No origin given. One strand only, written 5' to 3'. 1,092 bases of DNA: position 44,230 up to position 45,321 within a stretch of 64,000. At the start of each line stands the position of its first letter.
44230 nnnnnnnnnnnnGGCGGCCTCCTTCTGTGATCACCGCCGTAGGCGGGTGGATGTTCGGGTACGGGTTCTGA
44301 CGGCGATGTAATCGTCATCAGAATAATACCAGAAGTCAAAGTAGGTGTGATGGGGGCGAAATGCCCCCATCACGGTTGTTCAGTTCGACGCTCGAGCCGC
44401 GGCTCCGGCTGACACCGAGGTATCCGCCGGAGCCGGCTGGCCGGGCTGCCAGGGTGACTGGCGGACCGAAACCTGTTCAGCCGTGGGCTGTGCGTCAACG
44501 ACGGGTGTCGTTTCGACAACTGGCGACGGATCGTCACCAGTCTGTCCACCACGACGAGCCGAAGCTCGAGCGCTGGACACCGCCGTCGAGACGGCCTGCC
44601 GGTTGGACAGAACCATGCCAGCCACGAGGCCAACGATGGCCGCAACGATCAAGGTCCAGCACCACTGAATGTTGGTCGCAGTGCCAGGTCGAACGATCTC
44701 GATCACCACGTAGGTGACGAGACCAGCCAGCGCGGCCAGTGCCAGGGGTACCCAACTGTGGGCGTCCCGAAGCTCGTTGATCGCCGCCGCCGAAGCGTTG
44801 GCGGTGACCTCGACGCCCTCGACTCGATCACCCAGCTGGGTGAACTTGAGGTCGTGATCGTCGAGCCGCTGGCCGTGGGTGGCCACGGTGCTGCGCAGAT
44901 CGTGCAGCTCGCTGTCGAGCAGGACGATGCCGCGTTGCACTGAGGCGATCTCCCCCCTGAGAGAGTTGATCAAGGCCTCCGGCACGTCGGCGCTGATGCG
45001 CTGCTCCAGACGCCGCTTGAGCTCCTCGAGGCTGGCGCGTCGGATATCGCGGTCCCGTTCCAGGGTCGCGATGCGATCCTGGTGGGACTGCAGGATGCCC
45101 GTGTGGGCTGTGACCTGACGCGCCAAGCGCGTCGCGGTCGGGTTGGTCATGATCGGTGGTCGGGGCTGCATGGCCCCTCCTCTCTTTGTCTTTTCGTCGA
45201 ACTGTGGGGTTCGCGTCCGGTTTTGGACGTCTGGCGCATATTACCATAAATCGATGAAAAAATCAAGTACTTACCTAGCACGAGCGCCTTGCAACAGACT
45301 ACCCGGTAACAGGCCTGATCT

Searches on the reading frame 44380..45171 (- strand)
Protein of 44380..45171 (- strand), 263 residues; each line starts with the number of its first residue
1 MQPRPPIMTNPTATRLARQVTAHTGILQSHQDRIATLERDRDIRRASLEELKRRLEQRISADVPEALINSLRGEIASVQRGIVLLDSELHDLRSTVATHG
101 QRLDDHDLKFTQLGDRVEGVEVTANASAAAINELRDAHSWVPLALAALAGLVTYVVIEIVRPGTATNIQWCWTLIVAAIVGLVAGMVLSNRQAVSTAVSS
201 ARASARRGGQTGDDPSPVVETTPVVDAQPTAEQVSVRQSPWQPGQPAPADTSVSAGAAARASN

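Call 42: search_protein_families(library=pfam, proteins=[window:44380-45171:-], max_evalue=0.01)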
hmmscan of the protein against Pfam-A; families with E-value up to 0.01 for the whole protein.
window:44380-45171:- (263 aa): 0 families

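Call 53: find_homologous_proteins(query=window:44380-45171:-)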
Query window:44380-45171:- (263 aa): 2 proteins with E <= 0.001 among 8000 candidates.
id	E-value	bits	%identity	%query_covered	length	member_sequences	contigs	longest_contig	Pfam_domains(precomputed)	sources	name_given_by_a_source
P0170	1.4e-161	554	100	100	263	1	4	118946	-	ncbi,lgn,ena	-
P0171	9.4e-95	335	66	94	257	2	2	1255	-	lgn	-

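Call 54: find_encoding_contigs(protein=P0171, flank=3000, max_places=3)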
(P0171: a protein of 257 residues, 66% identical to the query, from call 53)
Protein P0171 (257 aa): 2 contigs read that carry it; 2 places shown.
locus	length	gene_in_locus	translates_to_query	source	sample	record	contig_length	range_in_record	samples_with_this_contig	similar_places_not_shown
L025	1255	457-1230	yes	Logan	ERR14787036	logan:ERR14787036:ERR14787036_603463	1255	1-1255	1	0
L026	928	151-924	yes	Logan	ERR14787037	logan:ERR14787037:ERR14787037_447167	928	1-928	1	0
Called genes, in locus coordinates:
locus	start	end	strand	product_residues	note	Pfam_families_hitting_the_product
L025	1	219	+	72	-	?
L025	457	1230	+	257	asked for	-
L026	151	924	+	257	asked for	-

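Call 81: search_protein_families(library=ncbifam, proteins=[window:44380-45171:-], max_evalue=0.1)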
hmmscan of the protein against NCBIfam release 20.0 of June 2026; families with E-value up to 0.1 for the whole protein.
window:44380-45171:- (263 aa): 7 families
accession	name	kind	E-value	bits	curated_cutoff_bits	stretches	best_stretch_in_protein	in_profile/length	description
NF045487.1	ASRP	equivalog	0.00086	18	300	1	27-110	206-286/593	archaea-specific SMC-related protein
TIGR02168.1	SMC_prok_B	equivalog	0.0049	14.6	567.35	1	26-138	813-926/1181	chromosome segregation protein SMC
TIGR02169.1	SMC_prok_A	equivalog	0.007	14.1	729.4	1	20-136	247-365/1165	chromosome segregation protein SMC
NF008528.1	PRK11463.1-2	subfamily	0.03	14.4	40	1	150-210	3-62/109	FxsA family membrane protein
TIGR03142.1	cytochro_ccmI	equivalog_domain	0.052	13.9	29.3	1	14-69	28-83/118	c-type cytochrome biogenesis protein CcmI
NF045538.1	AciT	subfamily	0.083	13.2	100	0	148-227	35-111/114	AciT family ciprofloxacin tolerance protein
NF053524.1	thylo_ssl2009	equivalog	0.092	13.5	58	0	175-203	16-44/90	ssl2009 family thylakoid membrane protein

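Call 82: search_protein_families(library=phrogs, proteins=[window:44380-45171:-], max_evalue=0.01)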
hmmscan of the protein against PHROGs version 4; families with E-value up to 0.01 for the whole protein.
window:44380-45171:- (263 aa): 4 families
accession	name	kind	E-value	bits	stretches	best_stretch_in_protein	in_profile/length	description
phrog_1193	-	other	1.2e-08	35.8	1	91-190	3-73/76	hemolysin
phrog_1296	-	lysis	0.0011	19.9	0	69-107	23-61/93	holin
phrog_4876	-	unknown function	0.0013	19.5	0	60-137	80-157/226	-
phrog_16267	-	unknown function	0.0029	15.5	1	30-118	698-788/2299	-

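Call 83: search_protein_families(library=padloc, proteins=[window:44380-45171:-], max_evalue=0.01)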
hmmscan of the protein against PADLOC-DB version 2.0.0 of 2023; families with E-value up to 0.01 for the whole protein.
window:44380-45171:- (263 aa): 2 families
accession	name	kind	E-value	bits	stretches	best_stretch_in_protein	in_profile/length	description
PDLC03868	LmuB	-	0.0017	14.7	1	13-140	568-698/1035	-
PDLC00507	JetC1|JetC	-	0.0063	12.9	1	26-137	680-797/1215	DUF3584 domain; MukB-like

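Call 116: find_related_loci(query=window:44380-45171:-, collection=viral_contigs, flank=5000)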
Query window:44380-45171:- (263 aa) in viral_contigs; peptide patterns used: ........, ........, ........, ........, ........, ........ (x = any residue, [..] = any of these).
12 stretches matched a pattern, but none encodes a relative of the query by tblastn (E <= 1e-3).
